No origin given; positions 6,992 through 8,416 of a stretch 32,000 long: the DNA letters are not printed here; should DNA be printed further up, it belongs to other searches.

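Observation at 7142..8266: DNA-binding MarR domain fused in-frame to a radical-SAM activase domain with an atypical cluster motif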

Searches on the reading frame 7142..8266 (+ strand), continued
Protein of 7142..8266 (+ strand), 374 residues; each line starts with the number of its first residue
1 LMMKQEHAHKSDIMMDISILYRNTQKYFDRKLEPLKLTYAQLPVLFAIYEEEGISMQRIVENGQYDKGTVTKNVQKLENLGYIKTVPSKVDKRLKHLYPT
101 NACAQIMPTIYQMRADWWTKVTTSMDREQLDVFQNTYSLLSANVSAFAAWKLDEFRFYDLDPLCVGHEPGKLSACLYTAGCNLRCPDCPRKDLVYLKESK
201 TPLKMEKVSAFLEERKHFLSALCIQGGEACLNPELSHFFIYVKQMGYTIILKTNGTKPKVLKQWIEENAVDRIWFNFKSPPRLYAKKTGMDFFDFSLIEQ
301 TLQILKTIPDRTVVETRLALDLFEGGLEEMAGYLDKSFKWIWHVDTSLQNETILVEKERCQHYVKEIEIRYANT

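Call 33: predict_structure(alignment_id=A1)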
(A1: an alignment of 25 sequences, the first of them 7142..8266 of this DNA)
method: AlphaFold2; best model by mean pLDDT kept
length: 374 residues; sequences in the alignment: 25
mean_pLDDT: 91.7   pTM: 0.75
mean pLDDT of the five models: 91.7, 91.4, 91.2, 90.3, 90.2
residues with pLDDT >= 90: 287; 70-90: 71; 50-70: 11; < 50: 5
segments of 3 or more residues with pLDDT < 50: 1-3
pLDDT, mean of each block of 10 residues (from residue 1): 50 82 96 97 97 95 90 97 96 95 98 96 94 90 80 82 90 95 90 87 94 96 94 94 97 97 98 97 94 97 97 94 90 94 88 94 95 64
secondary structure, 60 per line:
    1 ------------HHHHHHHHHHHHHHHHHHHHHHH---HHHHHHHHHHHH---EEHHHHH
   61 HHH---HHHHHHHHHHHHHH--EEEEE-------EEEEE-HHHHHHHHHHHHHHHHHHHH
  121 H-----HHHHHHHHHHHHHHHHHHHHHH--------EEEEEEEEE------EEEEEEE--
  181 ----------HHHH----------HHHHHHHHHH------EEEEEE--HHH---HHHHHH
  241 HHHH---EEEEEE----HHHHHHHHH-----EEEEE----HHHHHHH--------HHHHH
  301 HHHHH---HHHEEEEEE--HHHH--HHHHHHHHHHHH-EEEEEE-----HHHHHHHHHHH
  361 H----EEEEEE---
elements in order: H13-35 H39-50 H56-63 H67-80 E83-87 E95-99 H101-121 H127-148 E157-165 E172-178 H191-194 H205-214 E221-226 H235-244 E248-253 H258-266 E272-276 H281-287 H296-305 E312-317 H320-323 H326-337 E339-344 H350-361 E366-371

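Call 38: fold_search(model_id=the predicted structure, library=pdb)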
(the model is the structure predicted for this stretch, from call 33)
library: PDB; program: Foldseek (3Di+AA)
matches with E <= 10: 1636; with E <= 0.001: 327
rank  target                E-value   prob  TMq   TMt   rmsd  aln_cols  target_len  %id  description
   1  3bpv                  1.3e-09  1.00  0.33  0.83   2.7       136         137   24  Crystal Structure of MarR (released 2008-05-20)
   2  3bpx_A                1.4e-09  1.00  0.34  0.81   2.7       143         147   24  Crystal Structure of MarR (released 2008-05-20)
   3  5th5_A                2.2e-09  1.00  0.43  0.63   4.4       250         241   16  Crystal Structure of QueE from Bacillus subtilis with 6-carboxypterin-5'-deoxyadenosyl ester bound (released 2017-01-18)
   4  3s2w_H                2.6e-09  1.00  0.34  0.86   2.0       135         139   26  The crystal structure of a MarR transcriptional regulator from Methanosarcina mazei Go1 (released 2011-06-22)
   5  5tgs_B                3.3e-09  1.00  0.43  0.67   4.2       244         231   18  Crystal Structure of QueE from Bacillus subtilis with methionine bound (released 2017-01-18)
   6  3s2w_A                1.1e-08  1.00  0.34  0.82   1.8       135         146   27  The crystal structure of a MarR transcriptional regulator from Methanosarcina mazei Go1 (released 2011-06-22)
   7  3s2w_C                1.1e-08  1.00  0.33  0.83   2.3       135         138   27  The crystal structure of a MarR transcriptional regulator from Methanosarcina mazei Go1 (released 2011-06-22)
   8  5tgs_A                1.4e-08  1.00  0.45  0.70   3.8       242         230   18  Crystal Structure of QueE from Bacillus subtilis with methionine bound (released 2017-01-18)
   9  3bpx_B                2.0e-08  1.00  0.35  0.93   1.3       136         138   24  Crystal Structure of MarR (released 2008-05-20)
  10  3s2w_B                2.0e-08  1.00  0.33  0.84   2.1       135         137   27  The crystal structure of a MarR transcriptional regulator from Methanosarcina mazei Go1 (released 2011-06-22)
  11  3c8f                  2.1e-08  1.00  0.46  0.67   4.2       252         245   15  4Fe-4S-Pyruvate formate-lyase Activating Enzyme with partially disordered AdoMet (released 2008-10-28)
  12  3s2w_F                2.4e-08  1.00  0.34  0.86   1.8       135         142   27  The crystal structure of a MarR transcriptional regulator from Methanosarcina mazei Go1 (released 2011-06-22)
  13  3s2w_E                3.0e-08  1.00  0.32  0.83   2.3       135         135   27  The crystal structure of a MarR transcriptional regulator from Methanosarcina mazei Go1 (released 2011-06-22)
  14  3cb8_A                3.2e-08  1.00  0.43  0.64   3.0       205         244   16  4Fe-4S-Pyruvate formate-lyase activating enzyme in complex with AdoMet and a peptide substrate (released 2008-10-28)
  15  3s2w_G                1.2e-07  1.00  0.33  0.86   1.9       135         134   27  The crystal structure of a MarR transcriptional regulator from Methanosarcina mazei Go1 (released 2011-06-22)
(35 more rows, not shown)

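Call 47: search_solved_structures(query=P0035, max_evalue=1, show_alignments=5)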
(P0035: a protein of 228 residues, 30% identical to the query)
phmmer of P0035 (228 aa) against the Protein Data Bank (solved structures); distinct sequences matched with E-value up to 1: 13.
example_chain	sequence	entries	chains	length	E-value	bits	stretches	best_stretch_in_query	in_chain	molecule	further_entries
6c8v_A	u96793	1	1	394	1.9e-07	34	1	22-105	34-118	Coenzyme PQQ synthesis protein E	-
8fo0_A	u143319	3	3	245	1.5e-06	31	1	9-164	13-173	Pyruvate formate-lyase 1-activating enzyme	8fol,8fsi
3c8f_A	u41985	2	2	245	2e-06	30.6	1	9-165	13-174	Pyruvate formate-lyase 1-activating enzyme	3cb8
8wm2_A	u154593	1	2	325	3.4e-06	29.9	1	22-111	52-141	Fe-S radical SAM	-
7tol_A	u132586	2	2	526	1.5e-05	27.8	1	19-125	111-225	glycerol dibiphytanyl glycerol tetraether - macrocyclic archaeol synthase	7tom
6efn_A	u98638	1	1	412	4.9e-05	26.1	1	10-117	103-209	Sporulation killing factor maturation protein SkfB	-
7wzv_A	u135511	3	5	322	0.00067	22.4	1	25-98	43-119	4Fe-4S cluster-binding domain-containing protein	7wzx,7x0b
3can_A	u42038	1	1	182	0.0023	20.6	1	64-161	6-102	Pyruvate-formate lyase-activating enzyme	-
7vob_C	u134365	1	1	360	0.049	16.3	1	60-114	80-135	Cytosylglucuronate decarboxylase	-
7voc_C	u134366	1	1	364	0.049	16.2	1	60-114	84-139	Cytosylglucuronate decarboxylase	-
2yx0_A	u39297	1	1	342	0.072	15.7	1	64-110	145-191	radical sam enzyme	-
2dpw_A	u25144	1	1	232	0.49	13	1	32-76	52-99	Hypothetical protein TTHA0179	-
6nhl_A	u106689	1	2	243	0.72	12.4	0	63-100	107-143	7-carboxy-7-deazaguanine synthase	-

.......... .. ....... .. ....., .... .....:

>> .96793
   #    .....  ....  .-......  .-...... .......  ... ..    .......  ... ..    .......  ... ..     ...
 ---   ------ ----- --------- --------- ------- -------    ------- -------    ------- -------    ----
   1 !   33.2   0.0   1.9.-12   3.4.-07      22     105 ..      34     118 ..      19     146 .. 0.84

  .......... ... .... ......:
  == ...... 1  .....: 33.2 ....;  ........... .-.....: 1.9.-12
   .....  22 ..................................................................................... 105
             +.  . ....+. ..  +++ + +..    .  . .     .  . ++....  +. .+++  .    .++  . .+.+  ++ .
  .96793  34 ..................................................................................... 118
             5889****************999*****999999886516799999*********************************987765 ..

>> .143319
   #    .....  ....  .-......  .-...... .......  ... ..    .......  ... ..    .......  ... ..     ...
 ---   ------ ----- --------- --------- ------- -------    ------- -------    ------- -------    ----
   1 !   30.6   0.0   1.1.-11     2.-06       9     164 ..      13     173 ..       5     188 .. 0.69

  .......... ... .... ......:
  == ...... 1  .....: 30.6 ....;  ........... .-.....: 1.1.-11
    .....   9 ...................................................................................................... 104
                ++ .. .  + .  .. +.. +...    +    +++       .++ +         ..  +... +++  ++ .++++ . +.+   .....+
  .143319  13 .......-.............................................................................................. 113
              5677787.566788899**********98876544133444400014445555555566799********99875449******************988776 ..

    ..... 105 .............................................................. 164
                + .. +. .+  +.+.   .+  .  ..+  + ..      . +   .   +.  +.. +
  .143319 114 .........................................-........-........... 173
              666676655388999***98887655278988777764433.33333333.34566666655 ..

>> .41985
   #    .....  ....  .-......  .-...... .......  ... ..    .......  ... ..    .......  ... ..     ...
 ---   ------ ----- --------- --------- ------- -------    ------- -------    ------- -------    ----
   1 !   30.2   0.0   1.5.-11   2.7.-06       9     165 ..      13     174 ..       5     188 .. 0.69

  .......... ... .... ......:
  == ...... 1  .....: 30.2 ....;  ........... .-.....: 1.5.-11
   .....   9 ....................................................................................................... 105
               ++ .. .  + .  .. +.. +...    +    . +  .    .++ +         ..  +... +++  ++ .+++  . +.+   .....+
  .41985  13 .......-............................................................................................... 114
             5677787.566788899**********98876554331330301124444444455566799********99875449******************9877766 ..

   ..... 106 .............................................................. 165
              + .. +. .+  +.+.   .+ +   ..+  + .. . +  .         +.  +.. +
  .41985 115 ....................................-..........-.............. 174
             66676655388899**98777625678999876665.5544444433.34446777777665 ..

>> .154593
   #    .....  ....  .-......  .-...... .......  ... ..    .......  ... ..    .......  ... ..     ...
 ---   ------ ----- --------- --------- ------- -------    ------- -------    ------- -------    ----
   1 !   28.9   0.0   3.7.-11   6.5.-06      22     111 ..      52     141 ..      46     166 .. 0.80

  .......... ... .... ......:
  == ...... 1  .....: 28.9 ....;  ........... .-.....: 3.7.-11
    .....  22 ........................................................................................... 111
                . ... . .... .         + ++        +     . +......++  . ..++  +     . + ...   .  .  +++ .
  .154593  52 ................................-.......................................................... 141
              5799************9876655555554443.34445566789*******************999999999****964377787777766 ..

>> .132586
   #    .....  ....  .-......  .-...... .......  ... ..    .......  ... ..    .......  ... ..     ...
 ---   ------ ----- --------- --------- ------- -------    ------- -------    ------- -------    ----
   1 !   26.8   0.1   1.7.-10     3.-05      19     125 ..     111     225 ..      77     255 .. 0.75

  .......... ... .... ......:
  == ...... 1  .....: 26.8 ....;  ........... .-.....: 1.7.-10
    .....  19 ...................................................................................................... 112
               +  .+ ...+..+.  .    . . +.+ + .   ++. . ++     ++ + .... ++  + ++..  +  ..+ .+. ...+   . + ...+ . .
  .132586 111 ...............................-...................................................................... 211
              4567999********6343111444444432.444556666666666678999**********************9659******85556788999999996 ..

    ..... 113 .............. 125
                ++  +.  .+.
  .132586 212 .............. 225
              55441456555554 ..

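Call 61: list_cluster_members(proteins=[P0001, P0019, P0024])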
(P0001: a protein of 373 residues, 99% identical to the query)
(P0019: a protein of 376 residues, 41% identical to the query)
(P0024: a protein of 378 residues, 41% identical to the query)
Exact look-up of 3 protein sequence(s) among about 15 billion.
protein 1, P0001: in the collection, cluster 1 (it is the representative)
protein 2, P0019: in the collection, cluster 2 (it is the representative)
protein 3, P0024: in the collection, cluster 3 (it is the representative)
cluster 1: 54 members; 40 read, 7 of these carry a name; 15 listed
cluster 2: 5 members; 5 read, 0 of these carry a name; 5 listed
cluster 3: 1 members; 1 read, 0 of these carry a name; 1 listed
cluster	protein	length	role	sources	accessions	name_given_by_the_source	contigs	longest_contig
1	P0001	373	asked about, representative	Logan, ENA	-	-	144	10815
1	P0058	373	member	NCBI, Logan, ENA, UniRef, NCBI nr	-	-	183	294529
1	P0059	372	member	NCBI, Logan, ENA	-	-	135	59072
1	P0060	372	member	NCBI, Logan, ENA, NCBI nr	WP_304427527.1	MarR family transcriptional regulator [Dubosiella newyorkensis]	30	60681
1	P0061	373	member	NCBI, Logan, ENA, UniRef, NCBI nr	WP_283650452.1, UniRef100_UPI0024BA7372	MarR family transcriptional regulator [Dubosiella newyorkensis] | MarR family transcriptional regulator n=3 Tax=Dubosiella newyorkensis TaxID=1862672 ...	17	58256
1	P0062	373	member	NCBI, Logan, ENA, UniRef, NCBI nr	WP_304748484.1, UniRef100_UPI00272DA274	MarR family transcriptional regulator [Dubosiella newyorkensis] | MarR family transcriptional regulator n=1 Tax=Dubosiella newyorkensis TaxID=1862672 ...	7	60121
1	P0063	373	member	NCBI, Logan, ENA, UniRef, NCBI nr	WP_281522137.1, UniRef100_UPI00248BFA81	MarR family transcriptional regulator [Dubosiella newyorkensis] | MarR family transcriptional regulator n=1 Tax=Dubosiella newyorkensis TaxID=1862672 ...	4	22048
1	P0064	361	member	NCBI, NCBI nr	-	-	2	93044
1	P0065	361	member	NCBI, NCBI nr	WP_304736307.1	MarR family transcriptional regulator [Dubosiella newyorkensis]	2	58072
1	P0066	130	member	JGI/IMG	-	hypothetical protein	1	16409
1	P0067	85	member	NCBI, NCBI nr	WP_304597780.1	hypothetical protein [Dubosiella newyorkensis]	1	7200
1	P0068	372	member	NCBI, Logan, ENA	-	-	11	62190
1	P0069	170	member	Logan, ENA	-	-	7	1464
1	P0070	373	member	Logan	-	-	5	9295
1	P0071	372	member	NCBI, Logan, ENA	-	-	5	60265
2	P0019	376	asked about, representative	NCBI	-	-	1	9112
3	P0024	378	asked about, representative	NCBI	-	-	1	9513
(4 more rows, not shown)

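Call 70: search_protein_representatives(alignment_id=A2)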
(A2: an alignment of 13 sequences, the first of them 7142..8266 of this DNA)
Query: 13 sequences, 378 profile positions. Proteins with E-value up to 0.001 (for the whole library): 27894; up to 1e-10: 5201; up to 1e-30: 1148. The best 150 are listed.
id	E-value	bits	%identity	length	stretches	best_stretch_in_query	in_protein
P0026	1.9e-144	498.3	-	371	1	1-368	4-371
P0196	8.2e-136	469.9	-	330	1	50-378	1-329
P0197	1.1e-129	449.7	-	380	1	1-376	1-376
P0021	1.9e-129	449.0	-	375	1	1-376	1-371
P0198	2.0e-112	393.0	-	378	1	1-376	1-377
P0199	3.0e-111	389.0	-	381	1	9-376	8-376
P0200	4.5e-110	385.2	-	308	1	74-376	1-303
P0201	2.6e-106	372.8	-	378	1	7-375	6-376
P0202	9.2e-104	364.4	-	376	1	4-375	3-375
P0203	1.8e-100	353.6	-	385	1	10-376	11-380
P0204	3.1e-100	352.8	-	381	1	6-376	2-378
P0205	1.1e-99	351.0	-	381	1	4-377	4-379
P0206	1.6e-99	350.5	-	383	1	3-368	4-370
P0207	1.5e-98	347.2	-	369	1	1-364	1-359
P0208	1.6e-97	343.9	-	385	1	7-376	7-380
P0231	4.4e-55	204.2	-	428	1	125-376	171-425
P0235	6.5e-52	193.8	-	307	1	124-370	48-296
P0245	1.0e-49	186.5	-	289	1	147-371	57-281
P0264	3.9e-47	178.0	-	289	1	153-370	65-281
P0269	1.3e-46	176.3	-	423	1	153-376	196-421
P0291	2.1e-45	172.3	-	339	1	147-376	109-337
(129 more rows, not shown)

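Call 71: search_protein_families(library=pfam, proteins=[P0231, P0269, P0291, P0235, P0245, P0264], max_evalue=0.001)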
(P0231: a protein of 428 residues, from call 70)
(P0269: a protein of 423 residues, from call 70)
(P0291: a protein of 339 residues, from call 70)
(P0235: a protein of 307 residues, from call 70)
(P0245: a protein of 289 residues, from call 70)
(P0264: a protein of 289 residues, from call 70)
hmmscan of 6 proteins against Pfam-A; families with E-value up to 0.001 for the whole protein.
P0231 (428 aa): 3 families
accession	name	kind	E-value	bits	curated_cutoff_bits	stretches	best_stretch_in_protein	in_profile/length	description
PF04055.27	Radical_SAM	-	1.5e-19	71.2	29.5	1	220-377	3-165/166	Radical SAM superfamily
PF00293.34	NUDIX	-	1.2e-09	38.7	21.1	1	46-165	5-120/134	NUDIX domain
PF13353.11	Fer4_12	-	2e-08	35.1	22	1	215-325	6-118/137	4Fe-4S single cluster domain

P0269 (423 aa): 3 families
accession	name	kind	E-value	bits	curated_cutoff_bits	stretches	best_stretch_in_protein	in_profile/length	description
PF04055.27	Radical_SAM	-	8e-22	78.6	29.5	1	213-361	2-157/166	Radical SAM superfamily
PF01553.26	Acyltransferase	-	3.5e-19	69.4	23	1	4-103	30-131/132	Acyltransferase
PF13353.11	Fer4_12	-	1.7e-07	32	22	1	211-284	8-82/137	4Fe-4S single cluster domain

P0291 (339 aa): 2 families
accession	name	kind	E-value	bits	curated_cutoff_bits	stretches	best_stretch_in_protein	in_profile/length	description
PF04055.27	Radical_SAM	-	1.4e-19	71.4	29.5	1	132-283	2-160/166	Radical SAM superfamily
PF13353.11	Fer4_12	-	9.7e-13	49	22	1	128-231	6-111/137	4Fe-4S single cluster domain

P0235 (307 aa): 2 families
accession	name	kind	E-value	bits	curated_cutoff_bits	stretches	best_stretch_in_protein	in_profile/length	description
PF04055.27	Radical_SAM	-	1.3e-17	64.9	29.5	1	95-206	3-120/166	Radical SAM superfamily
PF13353.11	Fer4_12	-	3.4e-07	31.1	22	1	99-179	15-97/137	4Fe-4S single cluster domain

P0245 (289 aa): 2 families
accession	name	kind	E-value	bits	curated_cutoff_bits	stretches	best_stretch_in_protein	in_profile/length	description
PF04055.27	Radical_SAM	-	1.1e-18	68.4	29.5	1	81-215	3-142/166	Radical SAM superfamily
PF13353.11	Fer4_12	-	1e-05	26.3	22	1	78-143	8-74/137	4Fe-4S single cluster domain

P0264 (289 aa): 2 families
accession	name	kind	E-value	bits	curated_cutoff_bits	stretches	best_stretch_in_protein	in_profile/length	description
PF04055.27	Radical_SAM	-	8.4e-18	65.5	29.5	1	83-229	3-156/166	Radical SAM superfamily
PF13353.11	Fer4_12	-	1.5e-10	41.9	22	1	78-166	6-97/137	4Fe-4S single cluster domain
